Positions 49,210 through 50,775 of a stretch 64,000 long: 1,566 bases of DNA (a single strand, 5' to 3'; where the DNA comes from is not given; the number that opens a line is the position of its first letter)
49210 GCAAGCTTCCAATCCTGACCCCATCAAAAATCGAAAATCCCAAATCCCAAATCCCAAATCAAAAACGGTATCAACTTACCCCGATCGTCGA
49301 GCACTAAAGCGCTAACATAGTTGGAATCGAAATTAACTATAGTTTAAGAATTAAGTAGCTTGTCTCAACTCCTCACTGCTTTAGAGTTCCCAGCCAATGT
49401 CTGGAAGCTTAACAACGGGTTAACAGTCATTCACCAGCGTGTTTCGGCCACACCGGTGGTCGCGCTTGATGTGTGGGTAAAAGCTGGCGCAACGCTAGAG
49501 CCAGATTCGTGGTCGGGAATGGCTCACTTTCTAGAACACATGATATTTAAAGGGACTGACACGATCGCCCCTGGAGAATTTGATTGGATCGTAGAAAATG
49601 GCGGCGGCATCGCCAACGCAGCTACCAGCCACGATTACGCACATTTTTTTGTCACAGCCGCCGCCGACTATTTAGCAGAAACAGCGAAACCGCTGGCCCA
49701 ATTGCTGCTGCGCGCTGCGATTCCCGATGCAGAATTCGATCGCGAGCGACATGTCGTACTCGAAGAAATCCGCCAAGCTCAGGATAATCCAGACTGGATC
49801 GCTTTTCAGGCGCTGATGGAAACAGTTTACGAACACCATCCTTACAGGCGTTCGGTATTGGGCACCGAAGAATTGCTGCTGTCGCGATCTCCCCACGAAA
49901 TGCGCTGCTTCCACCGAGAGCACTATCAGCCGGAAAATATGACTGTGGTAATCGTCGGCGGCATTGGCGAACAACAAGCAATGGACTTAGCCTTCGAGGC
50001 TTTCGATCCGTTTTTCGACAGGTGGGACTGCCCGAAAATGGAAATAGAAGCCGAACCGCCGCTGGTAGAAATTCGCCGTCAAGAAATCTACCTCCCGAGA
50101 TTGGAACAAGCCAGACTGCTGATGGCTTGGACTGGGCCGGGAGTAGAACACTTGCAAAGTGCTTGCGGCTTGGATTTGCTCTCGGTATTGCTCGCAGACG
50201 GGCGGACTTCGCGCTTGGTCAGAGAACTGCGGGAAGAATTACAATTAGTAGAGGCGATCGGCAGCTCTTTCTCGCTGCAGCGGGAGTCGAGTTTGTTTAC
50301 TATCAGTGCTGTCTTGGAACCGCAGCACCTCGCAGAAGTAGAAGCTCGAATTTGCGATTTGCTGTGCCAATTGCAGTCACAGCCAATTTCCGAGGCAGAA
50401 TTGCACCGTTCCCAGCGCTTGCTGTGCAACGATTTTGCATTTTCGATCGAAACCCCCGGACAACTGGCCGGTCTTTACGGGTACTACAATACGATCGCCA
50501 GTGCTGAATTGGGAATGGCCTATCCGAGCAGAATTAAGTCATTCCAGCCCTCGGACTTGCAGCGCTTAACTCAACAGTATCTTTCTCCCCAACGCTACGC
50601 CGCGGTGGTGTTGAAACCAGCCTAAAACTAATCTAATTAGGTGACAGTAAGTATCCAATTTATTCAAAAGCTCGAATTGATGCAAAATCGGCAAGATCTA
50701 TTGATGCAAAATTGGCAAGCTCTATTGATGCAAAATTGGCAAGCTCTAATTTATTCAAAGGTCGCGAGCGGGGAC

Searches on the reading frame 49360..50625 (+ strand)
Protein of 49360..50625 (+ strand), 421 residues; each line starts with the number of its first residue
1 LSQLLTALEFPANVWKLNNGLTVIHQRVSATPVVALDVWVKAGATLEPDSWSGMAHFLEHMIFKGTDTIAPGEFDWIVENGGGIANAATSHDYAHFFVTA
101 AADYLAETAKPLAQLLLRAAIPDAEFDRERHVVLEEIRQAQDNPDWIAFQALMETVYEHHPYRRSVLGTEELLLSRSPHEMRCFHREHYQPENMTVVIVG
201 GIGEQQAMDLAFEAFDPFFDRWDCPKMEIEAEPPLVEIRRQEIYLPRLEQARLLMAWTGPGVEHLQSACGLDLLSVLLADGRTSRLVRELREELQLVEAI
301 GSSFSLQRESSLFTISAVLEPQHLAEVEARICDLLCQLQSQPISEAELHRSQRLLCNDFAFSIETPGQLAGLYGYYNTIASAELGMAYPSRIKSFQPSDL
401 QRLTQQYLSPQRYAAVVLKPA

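Call 13: search_protein_families(library=pfam, proteins=[window:49360-50625:+])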
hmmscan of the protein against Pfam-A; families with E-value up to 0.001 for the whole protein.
window:49360-50625:+ (421 aa): 2 families
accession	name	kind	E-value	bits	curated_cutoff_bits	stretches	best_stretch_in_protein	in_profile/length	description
PF05193.26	Peptidase_M16_C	-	2.5e-35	122.4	23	1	180-354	6-180/181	Peptidase M16 inactive domain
PF00675.25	Peptidase_M16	-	7.9e-28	97.7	22.3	1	24-169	3-148/149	Insulinase (Peptidase family M16)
